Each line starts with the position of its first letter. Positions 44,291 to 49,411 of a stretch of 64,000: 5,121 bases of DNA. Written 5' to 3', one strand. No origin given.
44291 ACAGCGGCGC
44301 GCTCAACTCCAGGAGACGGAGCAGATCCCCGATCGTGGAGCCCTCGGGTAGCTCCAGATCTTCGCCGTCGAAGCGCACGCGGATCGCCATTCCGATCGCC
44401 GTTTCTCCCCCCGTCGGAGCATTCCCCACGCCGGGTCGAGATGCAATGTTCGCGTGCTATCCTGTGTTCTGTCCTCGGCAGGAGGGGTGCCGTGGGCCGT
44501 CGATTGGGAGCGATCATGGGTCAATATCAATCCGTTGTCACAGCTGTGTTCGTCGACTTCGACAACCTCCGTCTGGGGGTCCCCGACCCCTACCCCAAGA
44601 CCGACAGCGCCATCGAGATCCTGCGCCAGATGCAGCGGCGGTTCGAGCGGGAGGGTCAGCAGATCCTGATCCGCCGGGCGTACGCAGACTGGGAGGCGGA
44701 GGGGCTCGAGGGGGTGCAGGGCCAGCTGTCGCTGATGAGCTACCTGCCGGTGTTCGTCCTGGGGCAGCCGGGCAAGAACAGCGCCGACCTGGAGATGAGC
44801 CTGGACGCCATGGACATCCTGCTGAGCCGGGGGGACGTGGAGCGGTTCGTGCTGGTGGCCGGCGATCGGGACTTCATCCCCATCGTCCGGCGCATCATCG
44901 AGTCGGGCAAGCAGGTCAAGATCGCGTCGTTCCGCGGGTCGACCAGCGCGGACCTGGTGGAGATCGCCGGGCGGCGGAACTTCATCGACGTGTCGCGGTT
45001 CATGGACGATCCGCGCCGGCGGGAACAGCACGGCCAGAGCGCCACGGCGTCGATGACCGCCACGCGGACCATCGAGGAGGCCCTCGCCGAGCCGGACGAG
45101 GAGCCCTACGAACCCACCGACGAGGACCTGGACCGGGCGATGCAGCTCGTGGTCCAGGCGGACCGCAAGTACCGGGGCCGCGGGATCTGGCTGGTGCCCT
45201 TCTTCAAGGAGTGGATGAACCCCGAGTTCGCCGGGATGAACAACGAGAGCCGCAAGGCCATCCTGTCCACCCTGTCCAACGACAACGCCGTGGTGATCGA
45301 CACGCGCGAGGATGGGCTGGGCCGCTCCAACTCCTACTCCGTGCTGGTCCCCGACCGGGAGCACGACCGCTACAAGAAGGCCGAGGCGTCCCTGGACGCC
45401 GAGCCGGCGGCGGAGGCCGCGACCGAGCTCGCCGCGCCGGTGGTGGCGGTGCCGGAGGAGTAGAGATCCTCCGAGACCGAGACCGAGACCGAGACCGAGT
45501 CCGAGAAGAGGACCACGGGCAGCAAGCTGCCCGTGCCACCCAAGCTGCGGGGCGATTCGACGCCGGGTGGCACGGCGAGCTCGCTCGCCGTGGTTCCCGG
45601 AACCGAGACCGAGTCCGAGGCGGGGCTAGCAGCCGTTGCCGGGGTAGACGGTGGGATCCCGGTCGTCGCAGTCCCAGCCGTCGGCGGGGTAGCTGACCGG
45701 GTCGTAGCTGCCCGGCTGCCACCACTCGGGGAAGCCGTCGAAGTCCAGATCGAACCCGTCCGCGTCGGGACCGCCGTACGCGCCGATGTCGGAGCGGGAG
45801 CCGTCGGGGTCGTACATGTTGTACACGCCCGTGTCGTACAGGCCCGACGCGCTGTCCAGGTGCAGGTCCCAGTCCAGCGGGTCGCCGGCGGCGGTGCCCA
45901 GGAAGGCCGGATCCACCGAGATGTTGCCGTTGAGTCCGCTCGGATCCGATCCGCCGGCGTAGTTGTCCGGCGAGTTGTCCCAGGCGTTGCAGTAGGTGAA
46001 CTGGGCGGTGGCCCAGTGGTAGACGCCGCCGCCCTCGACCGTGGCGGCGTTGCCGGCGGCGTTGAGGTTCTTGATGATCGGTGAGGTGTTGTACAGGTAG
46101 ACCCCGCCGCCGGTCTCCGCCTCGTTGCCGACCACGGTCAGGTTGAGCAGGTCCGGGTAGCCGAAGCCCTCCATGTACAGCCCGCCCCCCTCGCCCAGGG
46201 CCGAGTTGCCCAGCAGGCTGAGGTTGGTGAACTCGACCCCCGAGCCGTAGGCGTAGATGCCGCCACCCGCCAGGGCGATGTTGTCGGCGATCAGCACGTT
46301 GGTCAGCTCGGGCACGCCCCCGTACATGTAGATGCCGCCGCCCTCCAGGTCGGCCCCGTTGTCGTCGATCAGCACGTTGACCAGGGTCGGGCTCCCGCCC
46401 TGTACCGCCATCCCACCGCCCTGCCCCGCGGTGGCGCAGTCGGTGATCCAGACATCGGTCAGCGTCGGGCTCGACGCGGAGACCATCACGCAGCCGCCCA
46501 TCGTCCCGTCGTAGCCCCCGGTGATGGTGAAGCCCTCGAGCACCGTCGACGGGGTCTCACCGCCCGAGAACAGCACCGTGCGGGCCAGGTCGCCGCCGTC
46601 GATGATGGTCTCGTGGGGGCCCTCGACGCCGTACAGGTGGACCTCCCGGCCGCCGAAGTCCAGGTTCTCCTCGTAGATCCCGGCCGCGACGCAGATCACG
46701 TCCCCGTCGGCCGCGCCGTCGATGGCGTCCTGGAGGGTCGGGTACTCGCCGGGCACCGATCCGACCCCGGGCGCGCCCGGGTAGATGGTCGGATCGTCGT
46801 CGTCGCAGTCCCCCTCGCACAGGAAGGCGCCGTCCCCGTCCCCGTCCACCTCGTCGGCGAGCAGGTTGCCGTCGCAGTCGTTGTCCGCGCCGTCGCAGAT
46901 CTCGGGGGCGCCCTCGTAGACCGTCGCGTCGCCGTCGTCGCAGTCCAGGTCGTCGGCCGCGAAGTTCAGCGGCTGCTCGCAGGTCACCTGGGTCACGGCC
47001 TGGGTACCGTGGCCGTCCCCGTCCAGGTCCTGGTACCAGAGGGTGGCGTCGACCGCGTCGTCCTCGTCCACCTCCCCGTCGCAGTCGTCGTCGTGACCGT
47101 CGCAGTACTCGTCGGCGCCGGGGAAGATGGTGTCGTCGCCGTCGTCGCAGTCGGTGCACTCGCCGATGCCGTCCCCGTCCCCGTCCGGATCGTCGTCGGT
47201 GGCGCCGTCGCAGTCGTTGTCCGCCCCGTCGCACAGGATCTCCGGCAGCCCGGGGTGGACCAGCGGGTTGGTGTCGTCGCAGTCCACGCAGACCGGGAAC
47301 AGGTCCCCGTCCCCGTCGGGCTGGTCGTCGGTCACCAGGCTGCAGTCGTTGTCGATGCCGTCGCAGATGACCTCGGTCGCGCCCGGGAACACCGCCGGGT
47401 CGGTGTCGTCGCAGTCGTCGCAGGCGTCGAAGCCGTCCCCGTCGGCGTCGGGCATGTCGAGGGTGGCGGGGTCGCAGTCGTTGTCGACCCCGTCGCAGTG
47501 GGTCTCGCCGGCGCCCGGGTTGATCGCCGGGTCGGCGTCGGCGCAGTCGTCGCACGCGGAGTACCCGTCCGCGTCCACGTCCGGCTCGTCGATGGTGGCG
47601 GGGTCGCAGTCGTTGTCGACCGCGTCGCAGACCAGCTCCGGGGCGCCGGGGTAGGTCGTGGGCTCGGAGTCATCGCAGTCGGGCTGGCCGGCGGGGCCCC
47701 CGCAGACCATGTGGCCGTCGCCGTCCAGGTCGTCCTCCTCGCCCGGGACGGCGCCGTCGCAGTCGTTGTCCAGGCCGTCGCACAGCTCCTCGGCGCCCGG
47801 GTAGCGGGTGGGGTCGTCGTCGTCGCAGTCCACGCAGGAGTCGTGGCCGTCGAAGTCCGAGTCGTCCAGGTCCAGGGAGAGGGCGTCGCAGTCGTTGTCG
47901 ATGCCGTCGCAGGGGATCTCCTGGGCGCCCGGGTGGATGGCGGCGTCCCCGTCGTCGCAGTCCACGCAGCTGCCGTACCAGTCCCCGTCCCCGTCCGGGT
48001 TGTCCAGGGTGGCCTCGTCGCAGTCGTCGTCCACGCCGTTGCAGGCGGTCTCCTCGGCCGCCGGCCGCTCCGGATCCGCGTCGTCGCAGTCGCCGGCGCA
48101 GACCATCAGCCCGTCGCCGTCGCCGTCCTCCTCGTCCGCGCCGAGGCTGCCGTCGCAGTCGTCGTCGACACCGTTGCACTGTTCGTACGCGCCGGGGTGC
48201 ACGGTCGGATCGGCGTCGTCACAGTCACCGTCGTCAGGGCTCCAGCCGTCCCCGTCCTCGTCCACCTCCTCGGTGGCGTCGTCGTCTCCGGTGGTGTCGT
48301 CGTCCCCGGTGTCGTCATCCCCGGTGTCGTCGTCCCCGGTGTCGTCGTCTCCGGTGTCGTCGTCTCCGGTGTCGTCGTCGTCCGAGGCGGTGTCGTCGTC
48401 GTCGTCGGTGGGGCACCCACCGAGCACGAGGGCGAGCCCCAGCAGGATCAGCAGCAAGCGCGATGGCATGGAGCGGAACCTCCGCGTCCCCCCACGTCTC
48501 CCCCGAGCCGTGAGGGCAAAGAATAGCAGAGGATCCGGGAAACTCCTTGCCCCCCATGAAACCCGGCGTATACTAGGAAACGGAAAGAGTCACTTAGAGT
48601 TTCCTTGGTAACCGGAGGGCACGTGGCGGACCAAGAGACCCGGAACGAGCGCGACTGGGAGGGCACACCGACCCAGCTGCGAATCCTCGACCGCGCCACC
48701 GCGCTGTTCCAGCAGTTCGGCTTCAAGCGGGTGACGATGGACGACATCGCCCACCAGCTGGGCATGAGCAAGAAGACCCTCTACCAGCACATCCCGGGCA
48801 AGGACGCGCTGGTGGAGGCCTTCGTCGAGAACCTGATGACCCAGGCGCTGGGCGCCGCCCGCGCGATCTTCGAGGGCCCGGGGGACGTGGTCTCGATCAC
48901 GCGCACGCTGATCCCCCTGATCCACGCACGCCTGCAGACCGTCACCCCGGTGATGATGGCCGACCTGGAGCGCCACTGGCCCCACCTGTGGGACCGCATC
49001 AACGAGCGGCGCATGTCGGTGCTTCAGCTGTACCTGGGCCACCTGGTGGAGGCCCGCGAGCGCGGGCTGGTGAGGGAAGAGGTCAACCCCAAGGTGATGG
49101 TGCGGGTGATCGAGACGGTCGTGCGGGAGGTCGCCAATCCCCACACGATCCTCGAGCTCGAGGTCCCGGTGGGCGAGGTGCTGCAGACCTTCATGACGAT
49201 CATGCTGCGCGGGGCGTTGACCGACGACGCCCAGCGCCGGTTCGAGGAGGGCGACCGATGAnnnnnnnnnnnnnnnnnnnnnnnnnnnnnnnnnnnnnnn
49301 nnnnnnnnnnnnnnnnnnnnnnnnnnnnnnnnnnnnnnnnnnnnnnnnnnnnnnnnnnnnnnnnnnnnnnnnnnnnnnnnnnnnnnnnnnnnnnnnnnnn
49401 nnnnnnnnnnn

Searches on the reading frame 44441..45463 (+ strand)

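Call 40: search_protein_families(library=pfam, proteins=[window:44441-45463:+], max_evalue=0.0001)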
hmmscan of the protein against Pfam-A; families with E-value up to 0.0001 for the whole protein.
window:44441-45463:+ (340 aa): 1 family
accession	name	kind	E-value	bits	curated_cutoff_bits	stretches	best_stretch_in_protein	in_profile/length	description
PF01936.24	NYN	-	6.9e-22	79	24.2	1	34-177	2-139/145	NYN domain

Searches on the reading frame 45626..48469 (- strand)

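Call 40: search_protein_families(library=pfam, proteins=[window:45626-48469:-], max_evalue=0.0001)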
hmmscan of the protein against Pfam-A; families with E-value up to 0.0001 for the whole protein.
window:45626-48469:- (947 aa): 2 families
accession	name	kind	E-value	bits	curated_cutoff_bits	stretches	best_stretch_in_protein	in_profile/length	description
PF11617.13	Cu-binding_MopE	-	3.1e-93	306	27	9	396-426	1-30/30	Putative metal-binding motif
PF13229.12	Beta_helix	-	1.3e-07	31.8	25.9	1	664-821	6-147/158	Right handed beta helix region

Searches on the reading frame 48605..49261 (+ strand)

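Call 40: search_protein_families(library=pfam, proteins=[window:48605-49261:+], max_evalue=0.0001)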
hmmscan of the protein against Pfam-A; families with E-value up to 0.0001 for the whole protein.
window:48605-49261:+ (218 aa): 1 family
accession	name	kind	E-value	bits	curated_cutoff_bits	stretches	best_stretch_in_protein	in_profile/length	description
PF00440.29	TetR_N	-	4.4e-14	52.4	24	1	27-72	1-46/47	Bacterial regulatory proteins, tetR family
